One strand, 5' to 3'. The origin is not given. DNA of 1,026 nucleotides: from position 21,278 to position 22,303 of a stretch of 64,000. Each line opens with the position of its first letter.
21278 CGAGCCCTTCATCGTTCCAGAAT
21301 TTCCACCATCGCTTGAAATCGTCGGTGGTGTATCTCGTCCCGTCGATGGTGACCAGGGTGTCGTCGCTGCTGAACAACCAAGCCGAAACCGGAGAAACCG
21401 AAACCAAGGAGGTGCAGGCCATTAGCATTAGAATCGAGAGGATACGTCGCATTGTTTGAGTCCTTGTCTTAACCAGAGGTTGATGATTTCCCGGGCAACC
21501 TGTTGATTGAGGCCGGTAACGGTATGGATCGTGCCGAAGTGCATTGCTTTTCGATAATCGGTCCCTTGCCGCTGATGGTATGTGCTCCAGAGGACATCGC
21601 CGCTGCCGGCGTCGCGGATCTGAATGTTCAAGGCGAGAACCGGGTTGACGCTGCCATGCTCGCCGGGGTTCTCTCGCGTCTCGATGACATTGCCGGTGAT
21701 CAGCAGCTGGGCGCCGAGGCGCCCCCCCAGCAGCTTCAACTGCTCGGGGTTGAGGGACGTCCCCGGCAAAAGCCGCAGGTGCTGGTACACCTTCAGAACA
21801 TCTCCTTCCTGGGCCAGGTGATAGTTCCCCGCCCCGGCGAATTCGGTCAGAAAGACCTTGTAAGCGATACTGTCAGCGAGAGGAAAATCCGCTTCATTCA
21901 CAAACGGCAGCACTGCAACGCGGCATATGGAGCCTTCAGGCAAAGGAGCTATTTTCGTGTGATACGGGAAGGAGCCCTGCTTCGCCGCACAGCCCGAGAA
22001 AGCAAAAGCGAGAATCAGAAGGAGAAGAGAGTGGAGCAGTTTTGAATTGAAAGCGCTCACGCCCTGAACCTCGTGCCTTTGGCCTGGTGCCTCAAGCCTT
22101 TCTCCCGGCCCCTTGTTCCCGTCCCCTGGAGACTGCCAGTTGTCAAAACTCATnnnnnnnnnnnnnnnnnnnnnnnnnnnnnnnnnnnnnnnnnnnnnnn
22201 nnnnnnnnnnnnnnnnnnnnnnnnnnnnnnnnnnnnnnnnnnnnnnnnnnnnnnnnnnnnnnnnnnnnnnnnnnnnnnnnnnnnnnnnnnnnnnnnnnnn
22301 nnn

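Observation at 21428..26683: Three proteins with one LpoB/DUF799/PelC-like fold signature plus a large OM barrel: a candidate outer-membrane export or assembly module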

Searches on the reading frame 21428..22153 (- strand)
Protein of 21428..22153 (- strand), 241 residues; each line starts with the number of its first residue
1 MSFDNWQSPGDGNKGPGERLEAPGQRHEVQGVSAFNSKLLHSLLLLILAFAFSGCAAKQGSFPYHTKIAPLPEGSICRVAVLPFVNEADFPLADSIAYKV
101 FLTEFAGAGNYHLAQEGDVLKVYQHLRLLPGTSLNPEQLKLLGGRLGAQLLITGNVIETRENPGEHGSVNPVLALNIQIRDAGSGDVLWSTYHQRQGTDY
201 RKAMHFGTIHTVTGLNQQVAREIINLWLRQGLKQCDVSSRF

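Call 3: search_protein_families(library=pfam, proteins=[window:21428-22153:-], max_evalue=0.1)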
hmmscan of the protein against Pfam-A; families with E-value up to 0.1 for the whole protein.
window:21428-22153:- (241 aa): 1 family
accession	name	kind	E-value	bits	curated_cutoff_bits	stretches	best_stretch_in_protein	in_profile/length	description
PF13036.11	LpoB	-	0.0061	16.9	22.3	1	103-191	56-143/147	Peptidoglycan-synthase activator LpoB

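Call 14: search_protein_families(library=ncbifam, proteins=[window:21428-22153:-], max_evalue=0.1)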
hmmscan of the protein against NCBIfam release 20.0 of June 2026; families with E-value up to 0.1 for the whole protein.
window:21428-22153:- (241 aa): 1 family
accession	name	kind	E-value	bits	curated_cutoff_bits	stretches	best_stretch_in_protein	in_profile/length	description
TIGR02722.1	lp_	equivalog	0.0032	17.5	110.55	0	117-190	110-182/189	penicillin-binding protein activator LpoB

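Call 80: search_solved_structures(query=A7, max_evalue=1)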
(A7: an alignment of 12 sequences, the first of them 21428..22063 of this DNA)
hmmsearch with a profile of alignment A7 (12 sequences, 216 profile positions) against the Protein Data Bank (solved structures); distinct sequences matched with E-value up to 1: 9.
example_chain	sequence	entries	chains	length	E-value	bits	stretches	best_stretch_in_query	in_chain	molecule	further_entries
9h80_C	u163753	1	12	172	5.7e-06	28.9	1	15-172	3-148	PelC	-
9ydo_Ca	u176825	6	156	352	0.0011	21.4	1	110-169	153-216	Flagellar protein FlgT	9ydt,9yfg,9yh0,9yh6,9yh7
9yec_Ca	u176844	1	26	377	0.0013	21.2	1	110-169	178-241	Flagellar protein FlgT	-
5t11_A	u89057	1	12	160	0.044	16.2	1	115-172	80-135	Uncharacterized protein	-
5t10_A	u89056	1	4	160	0.05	16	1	118-172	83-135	Uncharacterized protein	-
5t0z_A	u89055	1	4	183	0.48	12.8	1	55-171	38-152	Lipoprotein, putative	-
3w1e_A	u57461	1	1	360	0.51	12.7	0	111-168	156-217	Flagella basal-body protein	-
8z5n_5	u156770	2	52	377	0.57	12.5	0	111-168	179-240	Flagella basal-body protein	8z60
5kol_A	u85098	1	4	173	0.9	11.9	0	155-195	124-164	Uncharacterized protein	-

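Call 81: search_protein_families(library=pfam, alignment_id=A7, max_evalue=0.05)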
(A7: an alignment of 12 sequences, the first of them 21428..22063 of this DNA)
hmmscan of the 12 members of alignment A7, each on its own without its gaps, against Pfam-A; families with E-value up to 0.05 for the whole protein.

A. member 1, window:21428-22063:- (211 aa): 1 family
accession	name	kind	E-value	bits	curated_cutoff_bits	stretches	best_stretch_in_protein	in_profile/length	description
PF13036.11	LpoB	-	0.0045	17.3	22.3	1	73-161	56-143/147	Peptidoglycan-synthase activator LpoB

B. families by the number of members that match (of 12 scanned): 6 families
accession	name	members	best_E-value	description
PF11769.13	DUF3313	6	0.00035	Protein of unknown function (DUF3313)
PF16539.10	FlgT_M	4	0.00096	Flagellar assembly protein T, middle domain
PF05643.16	GNA1162-like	1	0.0024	Putative lipoprotein GNA1162-like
PF13036.11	LpoB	1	0.0045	Peptidoglycan-synthase activator LpoB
PF08219.16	TOM13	1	0.03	Outer membrane protein TOM13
PF19184.5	DUF5866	1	0.037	Family of unknown function (DUF5866)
